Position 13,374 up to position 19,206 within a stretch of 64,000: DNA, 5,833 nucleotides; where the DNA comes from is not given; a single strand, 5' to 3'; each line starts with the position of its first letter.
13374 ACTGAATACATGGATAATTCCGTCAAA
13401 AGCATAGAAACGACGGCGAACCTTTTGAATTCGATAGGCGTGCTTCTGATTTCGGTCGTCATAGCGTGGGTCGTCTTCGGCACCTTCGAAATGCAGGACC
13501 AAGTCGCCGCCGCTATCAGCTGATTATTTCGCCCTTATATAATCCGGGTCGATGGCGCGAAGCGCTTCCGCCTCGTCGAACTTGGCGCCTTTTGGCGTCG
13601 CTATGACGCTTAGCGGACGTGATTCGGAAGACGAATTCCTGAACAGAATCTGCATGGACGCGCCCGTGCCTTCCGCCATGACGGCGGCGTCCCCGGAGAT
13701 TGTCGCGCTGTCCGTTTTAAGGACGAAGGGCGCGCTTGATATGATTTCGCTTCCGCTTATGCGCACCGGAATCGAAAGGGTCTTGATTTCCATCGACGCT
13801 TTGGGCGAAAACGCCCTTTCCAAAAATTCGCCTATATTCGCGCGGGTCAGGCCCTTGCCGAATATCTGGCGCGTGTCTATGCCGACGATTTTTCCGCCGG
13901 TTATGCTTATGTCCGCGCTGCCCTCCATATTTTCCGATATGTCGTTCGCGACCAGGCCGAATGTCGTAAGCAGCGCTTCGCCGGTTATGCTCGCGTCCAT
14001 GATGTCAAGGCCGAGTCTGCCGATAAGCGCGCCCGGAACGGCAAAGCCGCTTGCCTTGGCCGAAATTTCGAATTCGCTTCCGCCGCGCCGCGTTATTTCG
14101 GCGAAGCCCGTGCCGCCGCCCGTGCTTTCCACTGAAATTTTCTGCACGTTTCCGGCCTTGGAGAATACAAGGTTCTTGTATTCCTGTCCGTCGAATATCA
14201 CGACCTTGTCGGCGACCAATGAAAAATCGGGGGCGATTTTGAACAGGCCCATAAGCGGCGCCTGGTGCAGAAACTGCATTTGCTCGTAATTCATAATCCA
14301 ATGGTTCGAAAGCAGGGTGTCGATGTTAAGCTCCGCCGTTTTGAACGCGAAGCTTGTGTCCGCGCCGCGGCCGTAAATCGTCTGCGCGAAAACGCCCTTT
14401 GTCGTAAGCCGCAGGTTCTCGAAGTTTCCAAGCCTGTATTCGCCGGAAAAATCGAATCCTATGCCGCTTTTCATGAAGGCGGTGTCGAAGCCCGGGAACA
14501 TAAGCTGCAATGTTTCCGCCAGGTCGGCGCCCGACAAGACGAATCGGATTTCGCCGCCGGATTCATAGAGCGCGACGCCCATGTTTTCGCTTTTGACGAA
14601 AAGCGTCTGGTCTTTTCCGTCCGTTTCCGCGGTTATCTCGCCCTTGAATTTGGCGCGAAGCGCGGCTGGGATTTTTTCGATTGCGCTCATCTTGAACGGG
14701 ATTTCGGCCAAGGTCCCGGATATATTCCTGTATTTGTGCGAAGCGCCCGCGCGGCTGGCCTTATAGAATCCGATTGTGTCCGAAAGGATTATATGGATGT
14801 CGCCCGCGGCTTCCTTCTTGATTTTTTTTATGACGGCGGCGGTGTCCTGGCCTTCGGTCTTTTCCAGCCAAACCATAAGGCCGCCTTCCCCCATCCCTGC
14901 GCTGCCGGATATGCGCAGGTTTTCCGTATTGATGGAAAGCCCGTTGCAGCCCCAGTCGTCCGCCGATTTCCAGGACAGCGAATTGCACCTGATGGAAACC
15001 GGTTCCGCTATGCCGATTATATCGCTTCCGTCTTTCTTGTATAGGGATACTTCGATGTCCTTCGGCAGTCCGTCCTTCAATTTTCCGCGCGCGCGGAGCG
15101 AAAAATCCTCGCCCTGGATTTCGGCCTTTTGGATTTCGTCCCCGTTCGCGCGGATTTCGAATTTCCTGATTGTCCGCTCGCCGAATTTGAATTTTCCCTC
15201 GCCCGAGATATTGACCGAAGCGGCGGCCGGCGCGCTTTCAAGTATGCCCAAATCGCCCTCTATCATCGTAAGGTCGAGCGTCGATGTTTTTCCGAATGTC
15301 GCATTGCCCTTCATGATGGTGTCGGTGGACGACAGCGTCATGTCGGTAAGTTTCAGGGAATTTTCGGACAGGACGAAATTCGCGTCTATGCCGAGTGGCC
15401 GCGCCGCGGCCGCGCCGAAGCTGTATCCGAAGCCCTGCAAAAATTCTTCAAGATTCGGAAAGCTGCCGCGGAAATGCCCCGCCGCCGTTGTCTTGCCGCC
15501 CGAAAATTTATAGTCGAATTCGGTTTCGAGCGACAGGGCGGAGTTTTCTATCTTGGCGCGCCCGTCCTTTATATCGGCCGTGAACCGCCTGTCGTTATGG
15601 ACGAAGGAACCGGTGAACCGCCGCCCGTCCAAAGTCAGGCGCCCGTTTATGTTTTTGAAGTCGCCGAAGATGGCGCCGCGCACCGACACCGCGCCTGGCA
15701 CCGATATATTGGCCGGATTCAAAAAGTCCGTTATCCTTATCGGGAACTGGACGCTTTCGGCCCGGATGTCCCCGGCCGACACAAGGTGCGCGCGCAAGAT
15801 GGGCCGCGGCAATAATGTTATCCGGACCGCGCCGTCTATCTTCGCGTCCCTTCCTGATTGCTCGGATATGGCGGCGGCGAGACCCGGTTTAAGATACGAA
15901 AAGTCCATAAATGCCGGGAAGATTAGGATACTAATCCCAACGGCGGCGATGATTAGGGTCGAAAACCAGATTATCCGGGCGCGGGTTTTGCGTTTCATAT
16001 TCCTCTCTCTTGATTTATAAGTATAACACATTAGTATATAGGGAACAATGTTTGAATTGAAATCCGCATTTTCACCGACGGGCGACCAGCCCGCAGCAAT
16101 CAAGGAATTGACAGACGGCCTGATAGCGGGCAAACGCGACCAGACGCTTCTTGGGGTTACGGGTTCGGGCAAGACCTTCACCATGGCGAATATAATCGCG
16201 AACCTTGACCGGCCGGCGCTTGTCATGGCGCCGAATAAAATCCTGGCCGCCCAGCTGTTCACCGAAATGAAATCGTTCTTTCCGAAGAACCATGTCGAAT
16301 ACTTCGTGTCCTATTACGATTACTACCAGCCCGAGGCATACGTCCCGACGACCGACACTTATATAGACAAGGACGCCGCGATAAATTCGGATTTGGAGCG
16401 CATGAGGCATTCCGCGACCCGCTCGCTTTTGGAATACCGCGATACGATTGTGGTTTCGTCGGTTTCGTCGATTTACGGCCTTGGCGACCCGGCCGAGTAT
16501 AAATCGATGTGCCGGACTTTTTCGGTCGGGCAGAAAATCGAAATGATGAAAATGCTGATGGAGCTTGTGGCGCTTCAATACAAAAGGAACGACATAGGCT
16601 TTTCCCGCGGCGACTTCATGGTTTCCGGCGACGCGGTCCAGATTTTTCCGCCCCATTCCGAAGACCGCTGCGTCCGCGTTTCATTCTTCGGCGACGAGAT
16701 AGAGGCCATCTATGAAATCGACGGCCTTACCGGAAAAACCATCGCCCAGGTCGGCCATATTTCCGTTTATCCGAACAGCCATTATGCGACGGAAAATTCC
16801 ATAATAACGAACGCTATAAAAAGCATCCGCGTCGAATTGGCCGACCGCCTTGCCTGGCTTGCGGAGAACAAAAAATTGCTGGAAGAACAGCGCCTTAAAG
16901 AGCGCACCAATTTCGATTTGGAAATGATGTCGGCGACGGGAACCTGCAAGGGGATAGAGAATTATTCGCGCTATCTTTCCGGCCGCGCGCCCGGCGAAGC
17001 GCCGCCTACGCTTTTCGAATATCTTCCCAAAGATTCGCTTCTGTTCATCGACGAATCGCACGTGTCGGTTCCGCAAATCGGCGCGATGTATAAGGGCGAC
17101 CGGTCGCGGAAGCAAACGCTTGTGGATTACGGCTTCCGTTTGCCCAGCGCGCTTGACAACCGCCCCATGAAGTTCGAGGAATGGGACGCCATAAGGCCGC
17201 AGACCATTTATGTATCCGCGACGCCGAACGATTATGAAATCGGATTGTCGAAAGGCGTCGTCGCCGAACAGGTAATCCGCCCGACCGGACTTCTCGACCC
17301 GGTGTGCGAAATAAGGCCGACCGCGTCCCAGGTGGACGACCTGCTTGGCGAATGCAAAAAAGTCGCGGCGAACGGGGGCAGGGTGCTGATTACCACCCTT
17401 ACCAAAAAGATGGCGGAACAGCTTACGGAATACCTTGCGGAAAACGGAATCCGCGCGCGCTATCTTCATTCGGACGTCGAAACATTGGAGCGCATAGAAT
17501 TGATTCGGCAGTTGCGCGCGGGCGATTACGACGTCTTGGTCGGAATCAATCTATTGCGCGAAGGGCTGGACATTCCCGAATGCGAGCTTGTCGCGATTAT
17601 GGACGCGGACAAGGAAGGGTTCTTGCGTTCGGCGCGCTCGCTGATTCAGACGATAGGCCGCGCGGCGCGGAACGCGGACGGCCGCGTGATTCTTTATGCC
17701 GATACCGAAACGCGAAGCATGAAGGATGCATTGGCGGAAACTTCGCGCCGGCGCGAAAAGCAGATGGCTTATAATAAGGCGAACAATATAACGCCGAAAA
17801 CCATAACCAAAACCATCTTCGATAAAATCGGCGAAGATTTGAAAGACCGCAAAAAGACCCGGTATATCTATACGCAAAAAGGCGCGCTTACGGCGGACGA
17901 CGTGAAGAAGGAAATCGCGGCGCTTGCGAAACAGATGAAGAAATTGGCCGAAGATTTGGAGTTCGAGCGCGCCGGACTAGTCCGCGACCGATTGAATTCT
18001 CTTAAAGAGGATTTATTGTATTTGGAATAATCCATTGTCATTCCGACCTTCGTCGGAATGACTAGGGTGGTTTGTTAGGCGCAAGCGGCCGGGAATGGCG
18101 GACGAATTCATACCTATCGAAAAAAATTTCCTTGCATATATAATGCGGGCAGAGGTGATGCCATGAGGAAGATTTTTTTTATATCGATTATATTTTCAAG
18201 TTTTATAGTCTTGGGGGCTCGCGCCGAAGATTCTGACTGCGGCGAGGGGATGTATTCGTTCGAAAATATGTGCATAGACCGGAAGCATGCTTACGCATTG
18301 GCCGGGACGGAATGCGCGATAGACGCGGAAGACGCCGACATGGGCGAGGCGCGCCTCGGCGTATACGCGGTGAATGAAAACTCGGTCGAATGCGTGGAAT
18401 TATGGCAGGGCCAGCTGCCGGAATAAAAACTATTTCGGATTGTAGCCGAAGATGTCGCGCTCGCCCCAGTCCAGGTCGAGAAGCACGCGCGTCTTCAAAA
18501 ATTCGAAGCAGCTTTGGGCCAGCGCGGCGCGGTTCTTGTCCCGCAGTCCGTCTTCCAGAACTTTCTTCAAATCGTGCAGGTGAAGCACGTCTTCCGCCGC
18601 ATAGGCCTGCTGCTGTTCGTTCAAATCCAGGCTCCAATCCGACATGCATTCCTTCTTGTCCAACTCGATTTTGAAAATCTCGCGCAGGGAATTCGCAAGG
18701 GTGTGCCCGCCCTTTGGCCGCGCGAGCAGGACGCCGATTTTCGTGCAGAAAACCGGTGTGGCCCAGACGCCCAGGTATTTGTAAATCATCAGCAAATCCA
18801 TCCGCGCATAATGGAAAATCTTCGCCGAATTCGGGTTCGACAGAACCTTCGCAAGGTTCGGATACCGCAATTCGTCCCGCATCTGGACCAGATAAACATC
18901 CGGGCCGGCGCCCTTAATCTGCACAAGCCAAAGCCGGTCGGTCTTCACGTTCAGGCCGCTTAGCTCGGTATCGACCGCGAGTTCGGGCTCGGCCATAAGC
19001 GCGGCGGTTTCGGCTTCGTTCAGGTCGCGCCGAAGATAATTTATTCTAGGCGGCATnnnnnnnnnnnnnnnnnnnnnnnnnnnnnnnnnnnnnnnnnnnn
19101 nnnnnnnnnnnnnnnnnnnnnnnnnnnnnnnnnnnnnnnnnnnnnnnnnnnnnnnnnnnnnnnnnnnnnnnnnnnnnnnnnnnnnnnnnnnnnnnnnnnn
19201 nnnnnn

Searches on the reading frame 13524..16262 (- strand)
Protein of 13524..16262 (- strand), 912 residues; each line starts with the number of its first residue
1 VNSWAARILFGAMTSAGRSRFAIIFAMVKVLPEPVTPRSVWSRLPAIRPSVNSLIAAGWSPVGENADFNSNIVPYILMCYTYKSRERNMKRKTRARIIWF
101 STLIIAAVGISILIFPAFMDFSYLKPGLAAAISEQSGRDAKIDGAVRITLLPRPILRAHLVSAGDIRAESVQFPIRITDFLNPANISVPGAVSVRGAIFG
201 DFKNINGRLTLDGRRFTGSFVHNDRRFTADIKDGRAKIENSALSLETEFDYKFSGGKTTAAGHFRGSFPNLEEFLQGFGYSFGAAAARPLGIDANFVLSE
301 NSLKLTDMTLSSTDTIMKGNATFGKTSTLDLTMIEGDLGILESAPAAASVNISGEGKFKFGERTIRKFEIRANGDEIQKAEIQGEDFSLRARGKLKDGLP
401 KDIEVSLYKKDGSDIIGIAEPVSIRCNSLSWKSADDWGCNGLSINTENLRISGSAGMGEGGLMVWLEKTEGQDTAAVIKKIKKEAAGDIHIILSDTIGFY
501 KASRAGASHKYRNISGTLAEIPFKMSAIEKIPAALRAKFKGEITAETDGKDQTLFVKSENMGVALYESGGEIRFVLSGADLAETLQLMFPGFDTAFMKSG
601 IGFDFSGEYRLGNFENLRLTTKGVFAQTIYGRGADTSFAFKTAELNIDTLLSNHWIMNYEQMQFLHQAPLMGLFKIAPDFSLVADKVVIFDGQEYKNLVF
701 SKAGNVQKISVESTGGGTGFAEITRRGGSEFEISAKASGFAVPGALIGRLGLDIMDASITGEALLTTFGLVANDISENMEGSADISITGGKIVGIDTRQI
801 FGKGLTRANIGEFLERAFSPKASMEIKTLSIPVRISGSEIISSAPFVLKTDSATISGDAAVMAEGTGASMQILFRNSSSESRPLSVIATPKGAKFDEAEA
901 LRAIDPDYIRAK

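Call 93: search_protein_families(library=pfam, proteins=[window:13524-16262:-], max_evalue=0.0001)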
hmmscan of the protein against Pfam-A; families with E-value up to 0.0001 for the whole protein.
window:13524-16262:- (912 aa): 1 family
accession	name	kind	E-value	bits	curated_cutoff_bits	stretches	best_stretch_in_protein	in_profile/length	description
PF05170.20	AsmA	-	6.8e-08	32.2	29.8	1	89-167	1-77/607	AsmA family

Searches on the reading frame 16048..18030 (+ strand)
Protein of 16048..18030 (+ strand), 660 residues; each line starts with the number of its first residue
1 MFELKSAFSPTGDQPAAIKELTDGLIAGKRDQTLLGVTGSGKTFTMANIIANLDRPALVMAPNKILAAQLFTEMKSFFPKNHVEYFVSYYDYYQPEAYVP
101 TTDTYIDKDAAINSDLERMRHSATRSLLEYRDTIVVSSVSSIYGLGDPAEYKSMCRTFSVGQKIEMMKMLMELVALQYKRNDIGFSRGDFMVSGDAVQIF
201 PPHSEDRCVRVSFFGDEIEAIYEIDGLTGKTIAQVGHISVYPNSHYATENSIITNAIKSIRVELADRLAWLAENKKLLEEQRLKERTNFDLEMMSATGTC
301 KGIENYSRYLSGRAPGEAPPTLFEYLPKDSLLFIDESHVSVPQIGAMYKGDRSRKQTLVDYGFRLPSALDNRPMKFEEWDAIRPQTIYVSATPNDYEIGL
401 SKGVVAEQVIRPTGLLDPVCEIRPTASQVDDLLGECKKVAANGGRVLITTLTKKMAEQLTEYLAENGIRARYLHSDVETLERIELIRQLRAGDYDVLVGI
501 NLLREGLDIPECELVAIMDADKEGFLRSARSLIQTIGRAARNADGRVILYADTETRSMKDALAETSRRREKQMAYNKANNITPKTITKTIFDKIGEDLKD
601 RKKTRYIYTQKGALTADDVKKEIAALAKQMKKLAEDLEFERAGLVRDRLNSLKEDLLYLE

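Call 8: search_protein_families(library=pfam, proteins=[window:16048-18030:+], max_evalue=0.001)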
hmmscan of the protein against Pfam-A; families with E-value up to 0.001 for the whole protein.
window:16048-18030:+ (660 aa): 7 families
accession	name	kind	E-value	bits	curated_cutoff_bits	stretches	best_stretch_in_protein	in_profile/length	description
PF17757.6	UvrB_inter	-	2.8e-29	101.5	22.9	1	158-246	3-91/91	UvrB interaction domain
PF00271.37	Helicase_C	-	1.8e-21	76.9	23.5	1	439-542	11-109/110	Helicase conserved C-terminal domain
PF12344.14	UvrB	-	1.1e-19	70.5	27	1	549-590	1-42/43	Ultra-violet resistance protein B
PF04851.21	ResIII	-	2.4e-10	41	22.5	1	11-84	5-83/164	Type III restriction enzyme, res subunit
PF00270.35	DEAD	-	3.5e-08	33.8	26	1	13-82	3-73/167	DEAD/DEAH box helicase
PF02151.25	UVR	-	2.7e-07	30.6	21.5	1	620-654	1-35/36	UvrB/uvrC motif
PF13604.12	AAA_30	-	0.00066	19.9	27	0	27-72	16-64/191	AAA domain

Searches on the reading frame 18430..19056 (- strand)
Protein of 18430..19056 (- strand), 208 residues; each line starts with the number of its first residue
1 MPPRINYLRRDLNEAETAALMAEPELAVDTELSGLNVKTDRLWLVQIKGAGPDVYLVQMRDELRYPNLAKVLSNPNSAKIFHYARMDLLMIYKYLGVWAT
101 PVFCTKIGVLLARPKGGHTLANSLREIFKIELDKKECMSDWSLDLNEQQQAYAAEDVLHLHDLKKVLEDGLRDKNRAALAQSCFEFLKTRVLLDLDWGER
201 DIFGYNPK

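Call 8: search_protein_families(library=pfam, proteins=[window:18430-19056:-], max_evalue=0.001)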
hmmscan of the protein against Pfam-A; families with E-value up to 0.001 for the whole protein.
window:18430-19056:- (208 aa): 1 family
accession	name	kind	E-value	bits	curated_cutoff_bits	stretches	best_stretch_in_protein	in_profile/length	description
PF01612.26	DNA_pol_A_exo1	-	6.9e-24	85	23.6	1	19-169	16-170/173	3'-5' exonuclease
